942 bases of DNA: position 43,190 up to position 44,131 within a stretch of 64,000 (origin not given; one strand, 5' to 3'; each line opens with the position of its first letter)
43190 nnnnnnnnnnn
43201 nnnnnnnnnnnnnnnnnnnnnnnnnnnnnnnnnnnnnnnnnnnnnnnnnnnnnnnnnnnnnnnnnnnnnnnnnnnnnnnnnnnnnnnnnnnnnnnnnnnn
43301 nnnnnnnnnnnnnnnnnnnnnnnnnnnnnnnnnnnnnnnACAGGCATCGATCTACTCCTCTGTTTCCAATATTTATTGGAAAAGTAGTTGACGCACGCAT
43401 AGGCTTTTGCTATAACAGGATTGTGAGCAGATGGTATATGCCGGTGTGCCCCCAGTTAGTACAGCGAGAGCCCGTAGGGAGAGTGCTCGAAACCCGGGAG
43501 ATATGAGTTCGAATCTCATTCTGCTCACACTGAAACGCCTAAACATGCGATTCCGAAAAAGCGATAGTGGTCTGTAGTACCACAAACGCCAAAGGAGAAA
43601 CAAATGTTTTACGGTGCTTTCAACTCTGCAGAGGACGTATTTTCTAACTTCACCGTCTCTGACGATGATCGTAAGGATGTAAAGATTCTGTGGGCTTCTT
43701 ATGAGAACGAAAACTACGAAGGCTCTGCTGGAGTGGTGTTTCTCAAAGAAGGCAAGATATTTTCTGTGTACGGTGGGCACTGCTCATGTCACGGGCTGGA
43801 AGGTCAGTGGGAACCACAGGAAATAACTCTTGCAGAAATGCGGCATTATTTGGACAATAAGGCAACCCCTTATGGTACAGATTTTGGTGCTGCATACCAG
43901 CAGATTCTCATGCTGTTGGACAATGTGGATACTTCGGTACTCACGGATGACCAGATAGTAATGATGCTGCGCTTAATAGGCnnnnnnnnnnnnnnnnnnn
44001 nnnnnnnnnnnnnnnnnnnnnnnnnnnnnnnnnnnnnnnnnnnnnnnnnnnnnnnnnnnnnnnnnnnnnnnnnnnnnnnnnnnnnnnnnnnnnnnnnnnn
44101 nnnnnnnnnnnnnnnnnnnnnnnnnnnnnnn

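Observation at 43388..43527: Promoter-driven tRNA-like element with canonical T-arm but a roughly 30-nt oversized body and no encoded CCA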

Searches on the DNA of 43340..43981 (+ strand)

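Call 4: search_rna_families(source=window, start=43340, end=43620, threshold=evalue, max_evalue=10, show_alignments=5)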
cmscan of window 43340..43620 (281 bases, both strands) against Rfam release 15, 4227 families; matches with E-value up to 10: 2.
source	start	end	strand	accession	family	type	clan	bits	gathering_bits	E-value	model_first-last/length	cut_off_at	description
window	43468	43527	+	RF00005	tRNA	Gene; tRNA;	CL00001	17.4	29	0.41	1-71/71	no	tRNA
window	43372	43449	+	RF02509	PYLIS_2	Cis-reg;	-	13.1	36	1.7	1-100/100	no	Pyrrolysine insertion sequence mtbB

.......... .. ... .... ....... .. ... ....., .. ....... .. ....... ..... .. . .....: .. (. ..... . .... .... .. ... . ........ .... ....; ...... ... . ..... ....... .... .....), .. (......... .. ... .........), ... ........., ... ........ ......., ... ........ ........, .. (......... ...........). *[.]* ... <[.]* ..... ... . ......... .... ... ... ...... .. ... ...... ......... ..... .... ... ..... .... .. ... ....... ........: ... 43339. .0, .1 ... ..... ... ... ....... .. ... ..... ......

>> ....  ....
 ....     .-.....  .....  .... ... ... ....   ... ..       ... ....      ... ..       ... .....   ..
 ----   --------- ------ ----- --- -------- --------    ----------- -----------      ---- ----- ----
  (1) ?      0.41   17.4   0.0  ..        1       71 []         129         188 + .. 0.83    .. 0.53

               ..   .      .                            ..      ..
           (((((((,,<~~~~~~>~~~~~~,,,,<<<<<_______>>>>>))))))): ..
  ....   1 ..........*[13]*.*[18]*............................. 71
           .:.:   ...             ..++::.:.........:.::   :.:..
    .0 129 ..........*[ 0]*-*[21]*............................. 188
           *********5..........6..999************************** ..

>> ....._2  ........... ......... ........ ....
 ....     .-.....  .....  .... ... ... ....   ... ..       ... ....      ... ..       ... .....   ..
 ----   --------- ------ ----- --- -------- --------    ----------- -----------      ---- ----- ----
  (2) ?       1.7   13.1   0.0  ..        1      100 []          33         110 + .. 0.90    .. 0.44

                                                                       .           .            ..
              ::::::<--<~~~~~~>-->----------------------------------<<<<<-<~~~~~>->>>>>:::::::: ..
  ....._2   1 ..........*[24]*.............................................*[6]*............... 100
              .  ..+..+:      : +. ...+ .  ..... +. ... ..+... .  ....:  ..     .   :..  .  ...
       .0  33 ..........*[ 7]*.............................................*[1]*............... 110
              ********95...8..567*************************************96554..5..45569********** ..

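Call 12: search_dna_similar(query=window:43350-43610:+, collection=phages, mode=distant, max_evalue=0.01)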
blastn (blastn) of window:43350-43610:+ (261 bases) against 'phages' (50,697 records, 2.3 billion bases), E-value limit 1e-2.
No match.

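Call 87: search_dna_similar(query=L094:1940-2110:+, collection=phages, mode=distant, max_rows=30, max_evalue=0.00001)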
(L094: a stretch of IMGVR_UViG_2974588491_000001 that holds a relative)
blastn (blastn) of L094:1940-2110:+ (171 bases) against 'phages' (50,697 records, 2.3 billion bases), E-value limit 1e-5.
Records with a match: 18; places in all: 18; records where one place covers at least 80% of the query: 18.
Best place of each record, by identity: >=99% 2; 95-99% 8; 90-95% 7; 80-90% 1.
By first word of the organism name: Erwinia 7; Yersinia 4; Pectobacterium 2; Cronobacter 2; Serratia 2; Xanthomonas 1.
By host as written in the record: - 4; Erwinia amylovora SNUABM_01 3; Erwinia amylovora 3; Pectobacterium carotovorum subsp. carotovorum strain CBBL19-1-37 2; Cronobacter sakazakii 2; Serratia marcescens UCC2017 2; Xanthomonas vesicatoria 1; Erwinia aphidicola W09_2 1.
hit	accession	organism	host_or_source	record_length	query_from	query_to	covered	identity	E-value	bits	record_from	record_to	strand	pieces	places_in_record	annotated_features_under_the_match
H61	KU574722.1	Pectobacterium phage vB_PcaM_CBB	Pectobacterium carotovorum subsp. ...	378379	1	171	100%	100.0%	2e-82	309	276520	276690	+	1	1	tRNA-Val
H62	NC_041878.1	Pectobacterium phage vB_PcaM_CBB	Pectobacterium carotovorum subsp. ...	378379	1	171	100%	100.0%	2e-82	309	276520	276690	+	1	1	tRNA-Val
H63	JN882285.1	Cronobacter phage vB_CsaM_GAP32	Cronobacter sakazakii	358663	1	171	100%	91.7%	9e-68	260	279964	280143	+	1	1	none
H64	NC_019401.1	Cronobacter phage vB_CsaM_GAP32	Cronobacter sakazakii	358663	1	171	100%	91.7%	9e-68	260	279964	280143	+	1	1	none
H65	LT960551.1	Yersinia phage fHe-Yen9-04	-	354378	7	157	88%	94.0%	6e-57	225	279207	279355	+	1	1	tRNA-Pseudo-ATA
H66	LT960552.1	Yersinia phage fHe-Yen9-03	-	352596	7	157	88%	94.0%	6e-57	225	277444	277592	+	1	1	tRNA-Pseudo-ATA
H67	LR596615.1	Yersinia phage fHe-Yen9-04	-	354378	7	157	88%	94.0%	6e-57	225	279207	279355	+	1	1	tRNA-Pseudo-ATA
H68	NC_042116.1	Yersinia phage fHe-Yen9-04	-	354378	7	157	88%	94.0%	6e-57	225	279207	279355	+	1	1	tRNA-Pseudo-ATA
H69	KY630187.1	Serratia phage BF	Serratia marcescens UCC2017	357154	27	167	82%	96.5%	2e-58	230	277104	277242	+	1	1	none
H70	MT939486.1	Erwinia phage pEa_SNUABM_12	Erwinia amylovora SNUABM_01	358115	27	167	82%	96.5%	2e-58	230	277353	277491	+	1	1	tRNA-Leu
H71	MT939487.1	Erwinia phage pEa_SNUABM_47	Erwinia amylovora SNUABM_01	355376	27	167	82%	96.5%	2e-58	230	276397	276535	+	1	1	tRNA-Leu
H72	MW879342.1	Erwinia phage pEa_SNUABM_19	Erwinia amylovora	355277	27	167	82%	96.5%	2e-58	230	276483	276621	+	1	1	tRNA-Leu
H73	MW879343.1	Erwinia phage pEa_SNUABM_44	Erwinia amylovora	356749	27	167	82%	96.5%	2e-58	230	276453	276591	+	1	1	tRNA-Leu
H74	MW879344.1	Erwinia phage pEa_SNUABM_49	Erwinia amylovora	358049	27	167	82%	96.5%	2e-58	230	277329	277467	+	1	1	tRNA-Leu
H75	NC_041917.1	Serratia phage BF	Serratia marcescens UCC2017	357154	27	167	82%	96.5%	2e-58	230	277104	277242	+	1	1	none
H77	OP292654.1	Xanthomonas phage XbC2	Xanthomonas vesicatoria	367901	25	171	86%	89.9%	6e-45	186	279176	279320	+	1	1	none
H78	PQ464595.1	Erwinia phage Kaldavass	Erwinia aphidicola W09_2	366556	25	169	85%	90.4%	2e-45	187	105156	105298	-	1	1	hypothetical protein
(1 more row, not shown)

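Call 89: get_annotated_region(hit=H61, flank=900)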
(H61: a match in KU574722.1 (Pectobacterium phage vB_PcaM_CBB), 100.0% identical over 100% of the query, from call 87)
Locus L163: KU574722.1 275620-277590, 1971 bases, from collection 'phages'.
description: Pectobacterium phage vB_PcaM_CBB, complete genome.
organism: Pectobacterium phage vB_PcaM_CBB (NCBI taxid 2772511)
taxonomy: Viruses; Duplodnaviria; Heunggongvirae; Uroviricota; Caudoviricetes; Mimasvirus; Mimasvirus CBB
host: Pectobacterium carotovorum subsp. carotovorum strain CBBL19-1-37; source: activated sludge from a waste water treatment plant; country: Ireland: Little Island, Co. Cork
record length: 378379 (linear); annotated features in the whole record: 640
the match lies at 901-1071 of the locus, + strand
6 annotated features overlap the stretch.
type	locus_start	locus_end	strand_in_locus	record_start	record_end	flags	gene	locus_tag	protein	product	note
tRNA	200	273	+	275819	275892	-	-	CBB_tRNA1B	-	tRNA-Thr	anticodon TGT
CDS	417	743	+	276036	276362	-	-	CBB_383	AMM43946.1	hypothetical protein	similar to hypothetical protein GAP32_374 [Cronobacter phage vB_CsaM_GAP32], YP_006987480.1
tRNA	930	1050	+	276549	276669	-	-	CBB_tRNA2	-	tRNA-Val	anticodon AAC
CDS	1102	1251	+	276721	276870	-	-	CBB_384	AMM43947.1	hypothetical protein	similar to hypothetical protein GAP32_374A [Cronobacter phage vB_CsaM_GAP32], YP_006987481.1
CDS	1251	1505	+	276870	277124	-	-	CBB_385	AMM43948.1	hypothetical protein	similar to hypothetical protein GAP32_375 [Cronobacter phage vB_CsaM_GAP32], YP_006987482.1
CDS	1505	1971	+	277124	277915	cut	-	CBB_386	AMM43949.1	hypothetical protein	similar to hypothetical protein GAP32_376 [Cronobacter phage vB_CsaM_GAP32], YP_006987483.1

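Call 90: get_annotated_region(hit=H63, flank=900)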
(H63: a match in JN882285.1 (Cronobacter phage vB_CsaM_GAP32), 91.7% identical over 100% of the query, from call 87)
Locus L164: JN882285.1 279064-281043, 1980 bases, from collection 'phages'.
description: Cronobacter phage vB_CsaM_GAP32, complete genome.
organism: Cronobacter phage vB_CsaM_GAP32 (NCBI taxid 1141136)
taxonomy: Viruses; Duplodnaviria; Heunggongvirae; Uroviricota; Caudoviricetes; Mimasvirus; Mimasvirus GAP32
host: Cronobacter sakazakii; source: -; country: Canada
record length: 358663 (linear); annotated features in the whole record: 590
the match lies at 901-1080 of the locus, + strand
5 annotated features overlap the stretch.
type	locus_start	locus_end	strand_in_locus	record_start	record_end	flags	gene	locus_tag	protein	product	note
CDS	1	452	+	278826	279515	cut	-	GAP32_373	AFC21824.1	HNH endonuclease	similar to YP_955954.1 HNH endonuclease [Mycobacterium vanbaalenii PYR-1]; PB000761 Pfam-B_761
CDS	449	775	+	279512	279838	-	-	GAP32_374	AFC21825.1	hypothetical protein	similar to AEH03461.1 hypothetical protein [Pseudomonas phage PhiPA3]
CDS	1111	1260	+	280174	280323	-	-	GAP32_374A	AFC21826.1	hypothetical protein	-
CDS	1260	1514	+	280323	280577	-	-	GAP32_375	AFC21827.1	hypothetical protein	-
CDS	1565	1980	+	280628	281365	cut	-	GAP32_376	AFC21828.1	hypothetical protein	similar to YP_632368.1 hypothetical protein MXAN_4193 [Myxococcus xanthus DK 1622]; PB002278 Pfam-B_2278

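Call 91: get_annotated_region(hit=H65, flank=900)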
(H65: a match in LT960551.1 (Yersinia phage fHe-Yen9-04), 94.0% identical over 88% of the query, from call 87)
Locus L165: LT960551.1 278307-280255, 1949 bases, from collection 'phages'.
description: Yersinia phage fHe-Yen9-04 genome assembly, complete genome: monopartite.
organism: Yersinia phage fHe-Yen9-04 (NCBI taxid 2052742)
taxonomy: Viruses; Duplodnaviria; Heunggongvirae; Uroviricota; Caudoviricetes; Eneladusvirus; Eneladusvirus Yen904
host: -; source: -; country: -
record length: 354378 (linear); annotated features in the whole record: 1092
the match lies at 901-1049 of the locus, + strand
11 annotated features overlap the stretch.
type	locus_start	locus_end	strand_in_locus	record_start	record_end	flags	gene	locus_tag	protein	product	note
CDS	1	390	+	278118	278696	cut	g381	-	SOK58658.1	hypothetical protein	-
tRNA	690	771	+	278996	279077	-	-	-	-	tRNA-Thr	-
tRNA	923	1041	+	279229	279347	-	-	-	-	-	tRNA-Pseudo-ATA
regulatory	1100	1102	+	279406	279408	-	-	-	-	ribosome_binding_site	-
CDS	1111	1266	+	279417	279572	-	g382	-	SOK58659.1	hypothetical protein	-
regulatory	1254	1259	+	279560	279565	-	g382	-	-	ribosome_binding_site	-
CDS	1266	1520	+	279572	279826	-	g383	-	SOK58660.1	hypothetical protein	-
regulatory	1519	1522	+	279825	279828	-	-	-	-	ribosome_binding_site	-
CDS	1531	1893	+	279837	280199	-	g384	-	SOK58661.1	hypothetical protein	-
regulatory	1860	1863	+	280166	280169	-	g384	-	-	ribosome_binding_site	-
CDS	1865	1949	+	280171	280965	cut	g385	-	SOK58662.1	hypothetical protein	-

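Call 92: get_annotated_region(hit=H70, flank=900)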
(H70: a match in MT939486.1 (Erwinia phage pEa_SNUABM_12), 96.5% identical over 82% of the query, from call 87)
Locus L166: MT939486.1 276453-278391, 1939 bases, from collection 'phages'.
description: Erwinia phage pEa_SNUABM_12, complete genome.
organism: Erwinia phage pEa_SNUABM_12 (NCBI taxid 2768773)
taxonomy: Viruses; Duplodnaviria; Heunggongvirae; Uroviricota; Caudoviricetes; Eneladusvirus; Eneladusvirus BF
host: Erwinia amylovora SNUABM_01; source: stream; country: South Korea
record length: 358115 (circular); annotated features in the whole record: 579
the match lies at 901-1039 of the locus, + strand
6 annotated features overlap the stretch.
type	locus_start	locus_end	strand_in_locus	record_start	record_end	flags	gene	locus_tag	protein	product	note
tRNA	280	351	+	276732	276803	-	-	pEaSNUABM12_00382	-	tRNA-Thr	tRNA-Thr(tgt)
CDS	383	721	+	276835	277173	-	-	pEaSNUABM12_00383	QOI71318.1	hypothetical protein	-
tRNA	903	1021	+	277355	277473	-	-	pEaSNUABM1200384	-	tRNA-Leu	tRNA-Leu(taa)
CDS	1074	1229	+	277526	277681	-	-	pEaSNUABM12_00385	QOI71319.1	hypothetical protein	-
CDS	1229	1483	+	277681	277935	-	-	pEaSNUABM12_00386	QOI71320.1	hypothetical protein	-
CDS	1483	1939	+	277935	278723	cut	-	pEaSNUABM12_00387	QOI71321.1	hypothetical protein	-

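Call 93: get_annotated_region(hit=H77, flank=900)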
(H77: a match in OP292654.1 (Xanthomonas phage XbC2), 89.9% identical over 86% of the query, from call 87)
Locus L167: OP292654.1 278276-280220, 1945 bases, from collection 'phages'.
description: Xanthomonas phage XbC2, complete genome.
organism: Xanthomonas phage XbC2 (NCBI taxid 2978503)
taxonomy: Viruses; Duplodnaviria; Heunggongvirae; Uroviricota; Caudoviricetes; Mimasvirus
host: Xanthomonas vesicatoria; source: water from irrigation channel; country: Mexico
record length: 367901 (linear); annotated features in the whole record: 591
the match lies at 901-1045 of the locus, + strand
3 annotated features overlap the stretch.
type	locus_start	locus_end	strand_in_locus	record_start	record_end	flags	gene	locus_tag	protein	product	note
CDS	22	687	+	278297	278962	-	-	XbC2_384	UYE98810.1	HNH endonuclease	-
CDS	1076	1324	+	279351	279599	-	-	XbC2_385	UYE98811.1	hypothetical protein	-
CDS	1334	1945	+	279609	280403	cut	-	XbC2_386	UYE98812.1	hypothetical protein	-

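Call 94: get_annotated_region(hit=H78, flank=900)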
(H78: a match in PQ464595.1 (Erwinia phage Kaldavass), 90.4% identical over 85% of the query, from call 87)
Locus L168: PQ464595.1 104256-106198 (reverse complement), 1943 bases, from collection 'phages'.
description: Erwinia phage Kaldavass, complete genome.
organism: Erwinia phage Kaldavass (NCBI taxid 3374950)
taxonomy: Viruses
host: Erwinia aphidicola W09_2; source: -; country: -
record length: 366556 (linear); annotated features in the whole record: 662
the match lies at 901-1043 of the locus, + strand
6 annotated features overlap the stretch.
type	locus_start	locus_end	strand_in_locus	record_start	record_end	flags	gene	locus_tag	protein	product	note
CDS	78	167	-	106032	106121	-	-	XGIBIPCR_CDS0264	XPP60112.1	hypothetical protein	-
tRNA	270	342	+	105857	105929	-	-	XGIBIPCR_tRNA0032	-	tRNA-Thr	-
CDS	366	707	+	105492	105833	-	-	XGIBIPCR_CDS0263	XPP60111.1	hypothetical protein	-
CDS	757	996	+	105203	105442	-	-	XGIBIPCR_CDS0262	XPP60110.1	hypothetical protein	-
CDS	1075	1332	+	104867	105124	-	-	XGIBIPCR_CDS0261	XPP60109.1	hypothetical protein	-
CDS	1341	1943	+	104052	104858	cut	-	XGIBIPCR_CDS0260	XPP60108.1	hypothetical protein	-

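Call 98: build_rna_model(alignment_id=A3)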
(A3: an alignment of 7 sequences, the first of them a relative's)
Model R1 built from alignment A3 (7 sequences, 121 columns); structure: RNAalifold consensus.
model positions 119; base pairs 33; branch points 3; effective number of sequences 0.84; information 0.589 bits per position. Calibrated on 0.2 Mb of random sequence (short: E-values are rough).
structure used (alignment columns):
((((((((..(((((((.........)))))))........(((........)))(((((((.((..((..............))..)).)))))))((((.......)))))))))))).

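Call 99: search_with_rna_model(model_id=R1, sources=[window, L051, L053, L002, L003, L005, L007, L061, L092, L083, L019, L032, L050, L035, L026], max_evalue=10, show_alignments=2)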
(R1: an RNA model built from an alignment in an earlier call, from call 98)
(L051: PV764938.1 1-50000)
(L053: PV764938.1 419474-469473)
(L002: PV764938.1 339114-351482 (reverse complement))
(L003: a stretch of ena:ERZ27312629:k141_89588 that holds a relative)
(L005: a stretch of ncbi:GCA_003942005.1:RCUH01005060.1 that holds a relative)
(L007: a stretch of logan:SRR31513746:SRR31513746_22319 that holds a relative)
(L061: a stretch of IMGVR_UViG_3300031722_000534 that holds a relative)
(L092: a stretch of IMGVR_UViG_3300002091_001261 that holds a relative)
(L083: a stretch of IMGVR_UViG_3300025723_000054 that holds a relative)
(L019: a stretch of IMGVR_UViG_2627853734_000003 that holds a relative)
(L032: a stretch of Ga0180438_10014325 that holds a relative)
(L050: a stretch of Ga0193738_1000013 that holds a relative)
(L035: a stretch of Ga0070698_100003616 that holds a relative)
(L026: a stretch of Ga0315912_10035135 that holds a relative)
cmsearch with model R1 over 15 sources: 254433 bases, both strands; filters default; matches with E-value up to 10: 11.
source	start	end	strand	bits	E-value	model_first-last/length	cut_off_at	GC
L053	49173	49257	+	19.6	0.024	1-119/119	no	0.49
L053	33384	33470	+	18.5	0.045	1-119/119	no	0.56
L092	1848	1934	+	16.9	0.11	1-119/119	no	0.49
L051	6529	6602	+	16.6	0.14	1-119/119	no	0.64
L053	24676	24749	+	16.5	0.14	1-119/119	no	0.57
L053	15345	15430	+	14.5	0.46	1-119/119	no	0.53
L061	2587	2699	+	14.3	0.49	1-119/119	no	0.54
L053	1443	1516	+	14.2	0.54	1-119/119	no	0.53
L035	5361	5438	+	13.7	0.72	1-119/119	no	0.53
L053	18642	18745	+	10.6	4.3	1-119/119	no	0.43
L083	1178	1260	+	9.7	7.2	1-119/119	no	0.54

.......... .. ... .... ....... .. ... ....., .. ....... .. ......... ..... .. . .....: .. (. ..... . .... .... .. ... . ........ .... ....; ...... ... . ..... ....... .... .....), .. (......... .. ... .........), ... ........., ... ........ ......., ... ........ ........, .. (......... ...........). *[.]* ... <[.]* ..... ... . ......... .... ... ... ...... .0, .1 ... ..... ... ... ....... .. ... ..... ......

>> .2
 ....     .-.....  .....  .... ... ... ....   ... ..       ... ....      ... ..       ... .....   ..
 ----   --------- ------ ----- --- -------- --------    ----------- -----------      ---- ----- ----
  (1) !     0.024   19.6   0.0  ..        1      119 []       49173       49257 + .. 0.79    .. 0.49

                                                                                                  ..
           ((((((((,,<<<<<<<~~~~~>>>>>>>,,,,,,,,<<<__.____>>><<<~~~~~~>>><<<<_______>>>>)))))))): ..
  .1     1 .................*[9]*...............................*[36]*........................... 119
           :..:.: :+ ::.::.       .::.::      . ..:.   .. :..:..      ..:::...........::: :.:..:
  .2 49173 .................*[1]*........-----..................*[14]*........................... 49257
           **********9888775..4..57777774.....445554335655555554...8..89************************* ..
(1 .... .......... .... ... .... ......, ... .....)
